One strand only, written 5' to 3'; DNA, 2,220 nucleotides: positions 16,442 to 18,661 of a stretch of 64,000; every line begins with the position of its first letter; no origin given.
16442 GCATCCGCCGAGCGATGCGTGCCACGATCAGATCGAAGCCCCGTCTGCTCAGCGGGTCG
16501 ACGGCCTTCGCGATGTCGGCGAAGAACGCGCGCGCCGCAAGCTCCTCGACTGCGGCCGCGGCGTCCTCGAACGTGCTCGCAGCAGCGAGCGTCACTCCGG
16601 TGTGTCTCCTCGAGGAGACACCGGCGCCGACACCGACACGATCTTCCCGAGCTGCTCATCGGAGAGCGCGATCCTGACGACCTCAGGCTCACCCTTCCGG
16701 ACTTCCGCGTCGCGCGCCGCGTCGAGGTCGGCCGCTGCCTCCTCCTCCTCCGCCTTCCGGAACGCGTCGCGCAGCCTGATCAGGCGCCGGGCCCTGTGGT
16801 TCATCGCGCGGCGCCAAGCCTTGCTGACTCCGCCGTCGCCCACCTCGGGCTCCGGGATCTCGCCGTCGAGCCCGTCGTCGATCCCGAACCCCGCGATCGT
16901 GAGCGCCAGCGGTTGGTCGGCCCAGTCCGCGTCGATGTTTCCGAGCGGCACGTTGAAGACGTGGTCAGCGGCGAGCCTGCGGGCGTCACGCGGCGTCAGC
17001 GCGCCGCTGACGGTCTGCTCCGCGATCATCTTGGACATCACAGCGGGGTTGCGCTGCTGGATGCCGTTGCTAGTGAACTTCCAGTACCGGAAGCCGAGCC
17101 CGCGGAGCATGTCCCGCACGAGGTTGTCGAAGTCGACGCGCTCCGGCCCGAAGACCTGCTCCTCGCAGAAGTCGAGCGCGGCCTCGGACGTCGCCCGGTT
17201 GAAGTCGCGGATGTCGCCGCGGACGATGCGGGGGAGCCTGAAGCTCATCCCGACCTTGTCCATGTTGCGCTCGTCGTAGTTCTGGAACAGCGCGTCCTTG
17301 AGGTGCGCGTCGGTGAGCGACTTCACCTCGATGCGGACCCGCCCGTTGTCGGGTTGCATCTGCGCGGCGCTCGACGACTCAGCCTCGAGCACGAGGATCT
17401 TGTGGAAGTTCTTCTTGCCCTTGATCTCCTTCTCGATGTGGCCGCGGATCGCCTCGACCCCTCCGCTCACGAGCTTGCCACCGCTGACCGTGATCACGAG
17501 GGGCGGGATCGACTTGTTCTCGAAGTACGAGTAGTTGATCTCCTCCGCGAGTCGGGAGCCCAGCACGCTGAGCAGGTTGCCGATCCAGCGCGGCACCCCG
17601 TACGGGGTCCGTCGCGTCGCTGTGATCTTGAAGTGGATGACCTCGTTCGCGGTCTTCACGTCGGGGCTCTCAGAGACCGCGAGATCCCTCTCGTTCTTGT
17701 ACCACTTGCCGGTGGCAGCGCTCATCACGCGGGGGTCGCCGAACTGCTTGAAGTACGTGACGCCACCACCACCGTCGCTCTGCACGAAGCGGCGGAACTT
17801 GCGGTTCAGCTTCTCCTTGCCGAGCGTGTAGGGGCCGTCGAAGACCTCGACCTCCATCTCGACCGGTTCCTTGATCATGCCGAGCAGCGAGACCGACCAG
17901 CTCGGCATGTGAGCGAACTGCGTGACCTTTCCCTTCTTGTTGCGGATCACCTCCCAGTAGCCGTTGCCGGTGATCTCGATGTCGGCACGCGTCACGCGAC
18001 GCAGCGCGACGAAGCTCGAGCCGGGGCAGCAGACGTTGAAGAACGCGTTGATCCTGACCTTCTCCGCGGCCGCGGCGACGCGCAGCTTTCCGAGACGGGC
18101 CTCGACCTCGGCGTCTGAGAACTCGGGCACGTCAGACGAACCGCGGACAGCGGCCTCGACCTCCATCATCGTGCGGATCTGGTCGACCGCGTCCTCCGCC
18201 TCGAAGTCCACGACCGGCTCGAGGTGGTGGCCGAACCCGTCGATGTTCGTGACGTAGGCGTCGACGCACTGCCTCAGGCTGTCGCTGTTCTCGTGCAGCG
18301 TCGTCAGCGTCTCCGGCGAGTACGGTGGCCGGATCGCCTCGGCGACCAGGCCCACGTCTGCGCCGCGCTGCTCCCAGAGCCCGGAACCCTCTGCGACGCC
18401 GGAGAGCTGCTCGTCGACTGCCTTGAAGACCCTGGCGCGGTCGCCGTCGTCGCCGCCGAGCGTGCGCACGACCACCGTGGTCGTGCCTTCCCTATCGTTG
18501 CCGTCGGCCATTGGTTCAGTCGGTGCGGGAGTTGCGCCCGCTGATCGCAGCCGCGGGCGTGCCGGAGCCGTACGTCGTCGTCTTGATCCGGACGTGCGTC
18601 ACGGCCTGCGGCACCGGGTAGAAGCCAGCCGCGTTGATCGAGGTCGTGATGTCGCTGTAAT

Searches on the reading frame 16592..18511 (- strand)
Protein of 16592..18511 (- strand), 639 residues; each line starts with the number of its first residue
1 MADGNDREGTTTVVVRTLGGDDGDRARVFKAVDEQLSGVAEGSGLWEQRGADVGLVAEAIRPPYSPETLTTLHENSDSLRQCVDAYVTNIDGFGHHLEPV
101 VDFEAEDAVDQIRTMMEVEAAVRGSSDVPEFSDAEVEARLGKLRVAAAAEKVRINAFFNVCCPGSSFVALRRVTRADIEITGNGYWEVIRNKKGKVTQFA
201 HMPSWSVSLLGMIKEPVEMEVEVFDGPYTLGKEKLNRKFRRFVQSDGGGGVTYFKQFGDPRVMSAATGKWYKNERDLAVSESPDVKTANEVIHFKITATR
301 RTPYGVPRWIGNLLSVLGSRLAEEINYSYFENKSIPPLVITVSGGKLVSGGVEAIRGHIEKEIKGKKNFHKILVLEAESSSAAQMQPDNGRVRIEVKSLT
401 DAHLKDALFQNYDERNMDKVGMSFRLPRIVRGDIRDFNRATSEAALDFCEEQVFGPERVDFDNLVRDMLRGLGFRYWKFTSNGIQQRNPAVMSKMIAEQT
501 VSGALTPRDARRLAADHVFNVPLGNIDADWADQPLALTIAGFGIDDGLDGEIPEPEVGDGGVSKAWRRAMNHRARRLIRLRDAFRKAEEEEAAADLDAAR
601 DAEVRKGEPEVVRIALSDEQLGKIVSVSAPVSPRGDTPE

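Call 24: search_dna_similar(query=window:16592-18475:-, collection=phages, mode=protein, max_rows=15)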
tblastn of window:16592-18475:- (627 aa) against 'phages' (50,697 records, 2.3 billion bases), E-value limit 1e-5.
Records with a match: 255; places in all: 256; records where one place covers at least 80% of the query: 10.
Best place of each record, by identity: <60% 255.
By first word of the organism name: Streptomyces 127; Vibrio 33; Pseudomonas 12; Lactococcus 11; Clostridium 10; Rhodococcus 9; Bacteriophage 8; Bacillus 7; Halorubrum 7; Rhizobium 6; and 10 more.
By host as written in the record: Streptomyces griseus ATCC 10137 52; Streptomyces lividans JI 1326 29; - 24; Streptomyces viridochromogenes DSM40736 12; Lactococcus lactis SMQ-86 10; Streptomyces sanglieri UNT16F27A 9; Clostridium perfringens 7; Streptomyces mirabilis NRRL B-2400 7; and 56 more.
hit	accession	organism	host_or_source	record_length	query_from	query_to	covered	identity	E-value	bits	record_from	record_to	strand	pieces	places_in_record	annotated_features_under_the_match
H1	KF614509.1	Rhizobium phage vB_RleS_L338C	Rhizobium leguminosarum biovar viciae ...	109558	50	528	76%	33.4%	2e-63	233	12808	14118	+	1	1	portal protein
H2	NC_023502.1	Rhizobium phage vB_RleS_L338C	Rhizobium leguminosarum biovar viciae ...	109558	50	528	76%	33.4%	2e-63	233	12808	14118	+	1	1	portal protein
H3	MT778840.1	Rhizobium phage P11VFA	-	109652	50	528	76%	33.4%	2e-63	233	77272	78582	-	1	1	hypothetical protein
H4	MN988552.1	Rhizobium phage RHph_I4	Rhizobium phaseoli N771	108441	50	567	83%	30.7%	7e-64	234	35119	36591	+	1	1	capsid portal protein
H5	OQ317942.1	Bacillus phage 0105phi7-2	Bacillus thuringiensis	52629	44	530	78%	32.5%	7e-56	211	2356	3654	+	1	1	portal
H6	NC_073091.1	Bacillus phage 0105phi7-2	Bacillus thuringiensis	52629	44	530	78%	32.5%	7e-56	211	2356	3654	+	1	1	portal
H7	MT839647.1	Bacteriophage sp.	human fecal samples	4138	15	528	82%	30.7%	8e-48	186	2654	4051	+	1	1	record has no annotation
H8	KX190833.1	Bacillus phage vB_BtS_BMBtp14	Bacillus thuringiensis BGSC 4AJ1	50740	10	529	83%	30.2%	6e-54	205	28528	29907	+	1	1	portal protein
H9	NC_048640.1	Bacillus phage vB_BtS_BMBtp14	Bacillus thuringiensis BGSC 4AJ1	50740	10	529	83%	30.2%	6e-54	205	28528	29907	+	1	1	portal protein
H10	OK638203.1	Pseudomonas phage BHU-17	Pseudomonas aeruginosa MTCC 5928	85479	50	546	79%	31.1%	3e-55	209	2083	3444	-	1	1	record has no annotation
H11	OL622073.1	Pseudomonas phage Pa BHU-17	Pseudomonas aeruginosa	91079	50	546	79%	31.1%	3e-55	209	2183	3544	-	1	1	recombination endonuclease subunit D12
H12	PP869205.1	Pseudomonas phage PA_L9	Pseudomonas aeruginosa (clinical ...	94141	50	546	79%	30.9%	3e-55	209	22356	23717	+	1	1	PAL9_44: DNA replication protein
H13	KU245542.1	Pseudomonas phage SM1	Pseudomonas aeruginosa USM AR2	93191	50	546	79%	30.9%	3e-55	209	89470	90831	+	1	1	putative portal protein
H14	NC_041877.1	Pseudomonas phage SM1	Pseudomonas aeruginosa USM AR2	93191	50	546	79%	30.9%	3e-55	209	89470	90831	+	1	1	putative portal protein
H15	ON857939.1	Pseudomonas phage vB_PaeS_FBPa45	Pseudomonas sp.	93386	50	546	79%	30.9%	3e-55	209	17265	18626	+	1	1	hypothetical protein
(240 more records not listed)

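Call 37: find_related_loci(query=window:16592-18511:-, collection=viral_contigs, flank=10000)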
Query window:16592-18511:- (639 aa) in viral_contigs; peptide patterns used: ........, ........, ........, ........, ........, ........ (x = any residue, [..] = any of these).
2 stretches matched a pattern; 2 encode a relative of the query (tblastn E <= 1e-3); 2 distinct loci.
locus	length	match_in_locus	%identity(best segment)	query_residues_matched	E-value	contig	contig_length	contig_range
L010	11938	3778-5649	43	23-614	2e-142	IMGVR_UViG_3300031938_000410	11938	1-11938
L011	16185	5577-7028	42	64-540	8e-121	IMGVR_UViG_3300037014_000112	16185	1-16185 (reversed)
